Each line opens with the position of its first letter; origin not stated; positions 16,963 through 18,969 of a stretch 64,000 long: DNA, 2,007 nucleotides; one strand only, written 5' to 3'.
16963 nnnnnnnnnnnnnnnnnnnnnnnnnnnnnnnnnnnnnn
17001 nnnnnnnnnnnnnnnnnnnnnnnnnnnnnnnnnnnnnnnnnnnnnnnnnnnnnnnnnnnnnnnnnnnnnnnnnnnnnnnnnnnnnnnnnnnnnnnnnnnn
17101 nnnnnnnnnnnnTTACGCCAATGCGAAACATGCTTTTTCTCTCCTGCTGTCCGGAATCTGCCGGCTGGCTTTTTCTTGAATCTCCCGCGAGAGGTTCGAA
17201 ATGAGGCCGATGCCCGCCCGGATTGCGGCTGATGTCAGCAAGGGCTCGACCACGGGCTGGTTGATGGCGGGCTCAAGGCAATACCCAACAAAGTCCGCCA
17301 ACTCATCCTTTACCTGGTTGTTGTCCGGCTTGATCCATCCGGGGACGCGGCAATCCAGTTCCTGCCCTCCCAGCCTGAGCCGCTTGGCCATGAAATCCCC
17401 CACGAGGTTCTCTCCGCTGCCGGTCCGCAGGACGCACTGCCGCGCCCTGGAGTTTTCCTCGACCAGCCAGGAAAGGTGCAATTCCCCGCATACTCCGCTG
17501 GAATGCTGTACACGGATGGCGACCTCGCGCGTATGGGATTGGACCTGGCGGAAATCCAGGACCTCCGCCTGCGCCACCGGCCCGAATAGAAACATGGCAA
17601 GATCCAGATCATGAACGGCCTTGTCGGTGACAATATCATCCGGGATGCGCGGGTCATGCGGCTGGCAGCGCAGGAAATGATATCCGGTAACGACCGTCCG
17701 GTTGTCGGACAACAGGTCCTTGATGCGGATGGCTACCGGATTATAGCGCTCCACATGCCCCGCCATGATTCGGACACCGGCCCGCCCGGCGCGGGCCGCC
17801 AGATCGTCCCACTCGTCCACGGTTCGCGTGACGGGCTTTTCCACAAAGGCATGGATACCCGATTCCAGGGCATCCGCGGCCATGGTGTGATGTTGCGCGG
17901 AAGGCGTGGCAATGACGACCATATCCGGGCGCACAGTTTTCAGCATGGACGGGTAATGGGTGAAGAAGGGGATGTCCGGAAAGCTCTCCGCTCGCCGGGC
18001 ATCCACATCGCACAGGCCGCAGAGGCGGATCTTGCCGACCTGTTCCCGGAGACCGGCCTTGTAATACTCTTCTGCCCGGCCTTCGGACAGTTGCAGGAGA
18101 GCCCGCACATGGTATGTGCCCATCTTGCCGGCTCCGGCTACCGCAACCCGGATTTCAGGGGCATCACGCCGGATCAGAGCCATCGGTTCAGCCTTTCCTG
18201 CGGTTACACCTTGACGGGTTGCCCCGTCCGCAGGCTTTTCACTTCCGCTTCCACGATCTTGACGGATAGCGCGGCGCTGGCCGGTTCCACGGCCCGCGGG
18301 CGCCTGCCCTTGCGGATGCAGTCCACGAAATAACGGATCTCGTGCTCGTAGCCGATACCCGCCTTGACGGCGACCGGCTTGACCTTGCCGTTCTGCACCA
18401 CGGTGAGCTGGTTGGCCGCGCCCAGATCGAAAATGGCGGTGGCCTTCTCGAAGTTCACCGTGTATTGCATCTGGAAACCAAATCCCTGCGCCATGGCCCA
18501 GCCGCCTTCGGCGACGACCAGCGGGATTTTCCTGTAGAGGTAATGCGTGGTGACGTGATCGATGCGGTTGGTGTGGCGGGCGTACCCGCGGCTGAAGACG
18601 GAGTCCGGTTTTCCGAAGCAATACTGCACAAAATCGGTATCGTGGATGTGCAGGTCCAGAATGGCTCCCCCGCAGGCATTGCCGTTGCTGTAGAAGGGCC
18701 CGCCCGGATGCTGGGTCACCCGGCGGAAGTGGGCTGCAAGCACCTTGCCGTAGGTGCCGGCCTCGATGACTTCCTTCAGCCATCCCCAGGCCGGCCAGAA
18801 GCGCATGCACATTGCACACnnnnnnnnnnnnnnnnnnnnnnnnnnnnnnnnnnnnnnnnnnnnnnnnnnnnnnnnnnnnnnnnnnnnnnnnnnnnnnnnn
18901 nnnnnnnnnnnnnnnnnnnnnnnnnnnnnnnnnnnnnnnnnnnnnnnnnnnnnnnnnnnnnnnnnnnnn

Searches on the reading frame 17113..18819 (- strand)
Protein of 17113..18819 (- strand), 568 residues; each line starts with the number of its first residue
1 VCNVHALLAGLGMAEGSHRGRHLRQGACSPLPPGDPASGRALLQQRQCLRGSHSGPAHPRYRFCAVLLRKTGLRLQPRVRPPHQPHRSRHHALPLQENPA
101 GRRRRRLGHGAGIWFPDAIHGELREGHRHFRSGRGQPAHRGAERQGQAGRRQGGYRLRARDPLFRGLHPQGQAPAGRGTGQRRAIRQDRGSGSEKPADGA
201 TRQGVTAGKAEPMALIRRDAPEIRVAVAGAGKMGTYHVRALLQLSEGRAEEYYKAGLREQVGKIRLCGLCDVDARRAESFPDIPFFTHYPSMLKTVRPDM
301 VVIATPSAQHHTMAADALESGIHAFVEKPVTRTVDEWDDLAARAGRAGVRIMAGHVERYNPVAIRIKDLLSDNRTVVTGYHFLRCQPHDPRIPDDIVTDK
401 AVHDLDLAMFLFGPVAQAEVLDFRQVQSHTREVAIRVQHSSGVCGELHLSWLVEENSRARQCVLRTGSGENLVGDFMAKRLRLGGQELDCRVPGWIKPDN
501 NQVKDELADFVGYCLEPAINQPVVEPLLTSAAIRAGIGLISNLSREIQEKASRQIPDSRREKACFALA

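Call 8: search_protein_families(library=pfam, proteins=[window:17113-18819:-])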
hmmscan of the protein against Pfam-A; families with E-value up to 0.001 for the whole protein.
window:17113-18819:- (568 aa): 3 families
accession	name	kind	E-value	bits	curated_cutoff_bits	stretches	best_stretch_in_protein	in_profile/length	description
PF01408.29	GFO_IDH_MocA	-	3e-23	83.2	24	1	223-355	1-120/120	Oxidoreductase family, NAD-binding Rossmann fold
PF03447.22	NAD_binding_3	-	7.7e-06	27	24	1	229-351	1-113/116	Homoserine dehydrogenase, NAD binding domain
PF22725.1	GFO_IDH_MocA_C3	-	0.00058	20.3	27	1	396-457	45-110/124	GFO/IDH/MocA C-terminal domain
